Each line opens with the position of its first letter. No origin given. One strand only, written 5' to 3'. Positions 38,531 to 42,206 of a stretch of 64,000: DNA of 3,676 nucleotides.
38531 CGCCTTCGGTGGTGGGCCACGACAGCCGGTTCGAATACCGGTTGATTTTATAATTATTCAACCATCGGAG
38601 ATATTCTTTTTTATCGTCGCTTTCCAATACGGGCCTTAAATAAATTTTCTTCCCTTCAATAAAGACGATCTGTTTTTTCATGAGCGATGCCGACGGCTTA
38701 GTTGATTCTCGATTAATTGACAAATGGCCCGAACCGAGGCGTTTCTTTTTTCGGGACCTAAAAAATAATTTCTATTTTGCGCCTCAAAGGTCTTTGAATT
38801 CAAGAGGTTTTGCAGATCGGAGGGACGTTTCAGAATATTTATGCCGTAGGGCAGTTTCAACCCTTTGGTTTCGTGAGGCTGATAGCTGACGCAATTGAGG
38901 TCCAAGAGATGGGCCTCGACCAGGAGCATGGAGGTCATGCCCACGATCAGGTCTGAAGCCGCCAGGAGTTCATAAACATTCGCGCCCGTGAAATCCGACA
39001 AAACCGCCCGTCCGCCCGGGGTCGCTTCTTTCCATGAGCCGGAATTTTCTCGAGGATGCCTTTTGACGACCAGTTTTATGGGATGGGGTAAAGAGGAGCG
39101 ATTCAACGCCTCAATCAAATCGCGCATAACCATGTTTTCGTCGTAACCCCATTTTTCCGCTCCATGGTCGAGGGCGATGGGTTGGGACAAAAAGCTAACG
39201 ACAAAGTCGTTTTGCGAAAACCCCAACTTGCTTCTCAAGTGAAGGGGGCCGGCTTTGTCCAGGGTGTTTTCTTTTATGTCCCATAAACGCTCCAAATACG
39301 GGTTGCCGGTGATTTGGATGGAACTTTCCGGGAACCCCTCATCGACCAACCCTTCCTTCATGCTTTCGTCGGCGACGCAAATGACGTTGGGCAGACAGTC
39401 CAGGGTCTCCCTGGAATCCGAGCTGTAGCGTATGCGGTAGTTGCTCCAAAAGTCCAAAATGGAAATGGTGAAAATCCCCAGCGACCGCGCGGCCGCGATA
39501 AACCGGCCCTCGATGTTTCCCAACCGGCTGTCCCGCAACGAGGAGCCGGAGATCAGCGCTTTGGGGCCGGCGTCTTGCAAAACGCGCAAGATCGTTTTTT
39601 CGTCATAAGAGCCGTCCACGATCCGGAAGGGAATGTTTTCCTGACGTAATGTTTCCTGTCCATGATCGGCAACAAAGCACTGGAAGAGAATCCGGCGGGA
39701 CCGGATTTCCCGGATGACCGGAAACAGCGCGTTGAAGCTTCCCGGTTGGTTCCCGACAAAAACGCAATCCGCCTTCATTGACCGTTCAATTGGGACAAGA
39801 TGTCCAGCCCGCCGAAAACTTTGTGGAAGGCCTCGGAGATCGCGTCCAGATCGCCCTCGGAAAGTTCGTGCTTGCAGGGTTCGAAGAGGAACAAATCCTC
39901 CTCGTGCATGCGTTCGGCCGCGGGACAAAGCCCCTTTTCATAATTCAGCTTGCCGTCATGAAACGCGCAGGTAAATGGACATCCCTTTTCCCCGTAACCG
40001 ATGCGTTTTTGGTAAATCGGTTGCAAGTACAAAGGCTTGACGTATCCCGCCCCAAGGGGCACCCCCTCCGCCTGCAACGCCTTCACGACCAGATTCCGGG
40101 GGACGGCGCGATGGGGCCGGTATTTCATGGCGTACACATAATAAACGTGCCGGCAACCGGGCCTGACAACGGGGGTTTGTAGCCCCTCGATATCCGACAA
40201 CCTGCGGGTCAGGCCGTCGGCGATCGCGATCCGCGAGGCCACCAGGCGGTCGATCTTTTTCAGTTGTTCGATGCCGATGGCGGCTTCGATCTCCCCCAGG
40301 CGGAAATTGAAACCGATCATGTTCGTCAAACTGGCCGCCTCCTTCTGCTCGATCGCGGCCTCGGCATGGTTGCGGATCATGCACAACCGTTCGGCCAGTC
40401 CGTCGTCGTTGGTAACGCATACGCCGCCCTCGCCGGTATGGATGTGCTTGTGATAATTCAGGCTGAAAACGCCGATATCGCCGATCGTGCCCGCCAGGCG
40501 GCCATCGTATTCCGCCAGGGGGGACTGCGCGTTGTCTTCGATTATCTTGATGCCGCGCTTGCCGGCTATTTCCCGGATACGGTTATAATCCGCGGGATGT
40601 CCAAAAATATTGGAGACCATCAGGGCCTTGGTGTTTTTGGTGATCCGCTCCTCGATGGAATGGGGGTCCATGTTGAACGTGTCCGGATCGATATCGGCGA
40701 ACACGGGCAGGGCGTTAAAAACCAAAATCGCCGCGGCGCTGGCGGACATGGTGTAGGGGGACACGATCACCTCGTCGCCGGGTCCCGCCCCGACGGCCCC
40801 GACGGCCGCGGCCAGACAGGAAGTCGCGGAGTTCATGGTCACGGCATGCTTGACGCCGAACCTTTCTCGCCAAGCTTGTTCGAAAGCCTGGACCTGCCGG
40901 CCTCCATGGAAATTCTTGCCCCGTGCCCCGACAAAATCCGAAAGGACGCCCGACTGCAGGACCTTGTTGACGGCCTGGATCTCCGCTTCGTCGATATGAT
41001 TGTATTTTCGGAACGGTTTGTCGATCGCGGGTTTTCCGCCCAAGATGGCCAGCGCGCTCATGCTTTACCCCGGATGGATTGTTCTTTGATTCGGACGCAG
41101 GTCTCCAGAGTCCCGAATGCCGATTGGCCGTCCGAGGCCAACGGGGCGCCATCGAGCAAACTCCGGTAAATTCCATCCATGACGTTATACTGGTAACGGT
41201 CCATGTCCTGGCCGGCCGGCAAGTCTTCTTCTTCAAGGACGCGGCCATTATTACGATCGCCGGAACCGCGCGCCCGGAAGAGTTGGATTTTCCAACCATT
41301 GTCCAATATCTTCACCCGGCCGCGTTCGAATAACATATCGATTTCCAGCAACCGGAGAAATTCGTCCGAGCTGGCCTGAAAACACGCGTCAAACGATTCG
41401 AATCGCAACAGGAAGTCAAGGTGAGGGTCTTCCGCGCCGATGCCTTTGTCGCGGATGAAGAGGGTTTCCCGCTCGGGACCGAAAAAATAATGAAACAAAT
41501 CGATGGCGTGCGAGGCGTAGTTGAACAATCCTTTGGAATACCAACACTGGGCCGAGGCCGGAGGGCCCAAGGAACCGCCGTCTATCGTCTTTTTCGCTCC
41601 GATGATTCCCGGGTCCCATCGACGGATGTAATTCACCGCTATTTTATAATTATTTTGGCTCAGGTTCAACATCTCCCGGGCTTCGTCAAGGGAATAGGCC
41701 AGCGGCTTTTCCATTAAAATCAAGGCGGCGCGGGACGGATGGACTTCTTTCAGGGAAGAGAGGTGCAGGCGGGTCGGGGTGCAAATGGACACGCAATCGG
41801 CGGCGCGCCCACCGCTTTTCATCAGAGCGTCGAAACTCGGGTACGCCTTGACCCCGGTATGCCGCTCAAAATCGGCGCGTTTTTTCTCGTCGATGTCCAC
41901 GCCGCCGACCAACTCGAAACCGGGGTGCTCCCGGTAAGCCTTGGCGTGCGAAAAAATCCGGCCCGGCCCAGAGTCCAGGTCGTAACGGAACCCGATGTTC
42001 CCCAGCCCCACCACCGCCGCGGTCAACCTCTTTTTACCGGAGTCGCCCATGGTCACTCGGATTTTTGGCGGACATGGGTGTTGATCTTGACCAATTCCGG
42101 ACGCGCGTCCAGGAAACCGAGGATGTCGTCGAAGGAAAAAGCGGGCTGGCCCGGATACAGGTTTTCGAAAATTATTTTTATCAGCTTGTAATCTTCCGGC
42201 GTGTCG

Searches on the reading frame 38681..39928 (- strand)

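Call 66: search_protein_families(library=pfam, proteins=[window:38681-39928:-], max_evalue=0.0001)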
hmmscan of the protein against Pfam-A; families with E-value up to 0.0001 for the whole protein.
window:38681-39928:- (416 aa): 1 family
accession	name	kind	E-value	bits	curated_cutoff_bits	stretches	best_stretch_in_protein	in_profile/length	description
PF02350.25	Epimerase_2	-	1e-05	25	30.6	1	173-348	116-283/347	UDP-N-acetylglucosamine 2-epimerase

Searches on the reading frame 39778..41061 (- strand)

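Call 66: search_protein_families(library=pfam, proteins=[window:39778-41061:-], max_evalue=0.0001)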
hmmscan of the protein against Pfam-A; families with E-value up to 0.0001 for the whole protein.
window:39778-41061:- (428 aa): 2 families
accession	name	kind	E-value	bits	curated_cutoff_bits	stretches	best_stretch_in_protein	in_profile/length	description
PF01041.23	DegT_DnrJ_EryC1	-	1.5e-87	294.6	19.8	1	23-371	3-338/360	DegT/DnrJ/EryC1/StrS aminotransferase family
PF01212.27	Beta_elim_lyase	-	6e-05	22.9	27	0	53-294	30-271/288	Beta-eliminating lyase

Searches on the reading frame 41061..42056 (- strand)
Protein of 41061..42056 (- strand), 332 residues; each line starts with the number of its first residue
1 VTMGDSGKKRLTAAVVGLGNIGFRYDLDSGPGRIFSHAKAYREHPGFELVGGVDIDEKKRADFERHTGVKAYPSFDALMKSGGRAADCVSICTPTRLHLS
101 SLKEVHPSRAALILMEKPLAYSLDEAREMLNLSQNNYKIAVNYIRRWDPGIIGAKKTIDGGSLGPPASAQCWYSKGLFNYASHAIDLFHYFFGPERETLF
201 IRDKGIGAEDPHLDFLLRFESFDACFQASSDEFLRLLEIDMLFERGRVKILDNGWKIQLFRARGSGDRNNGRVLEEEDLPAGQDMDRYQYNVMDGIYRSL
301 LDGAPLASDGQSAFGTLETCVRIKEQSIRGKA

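Call 66: search_protein_families(library=pfam, proteins=[window:41061-42056:-], max_evalue=0.0001)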
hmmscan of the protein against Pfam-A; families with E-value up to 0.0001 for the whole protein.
window:41061-42056:- (332 aa): 1 family
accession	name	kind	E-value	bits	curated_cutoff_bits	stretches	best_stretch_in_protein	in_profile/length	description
PF01408.29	GFO_IDH_MocA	-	4.8e-15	56.7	24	1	36-138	14-114/120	Oxidoreductase family, NAD-binding Rossmann fold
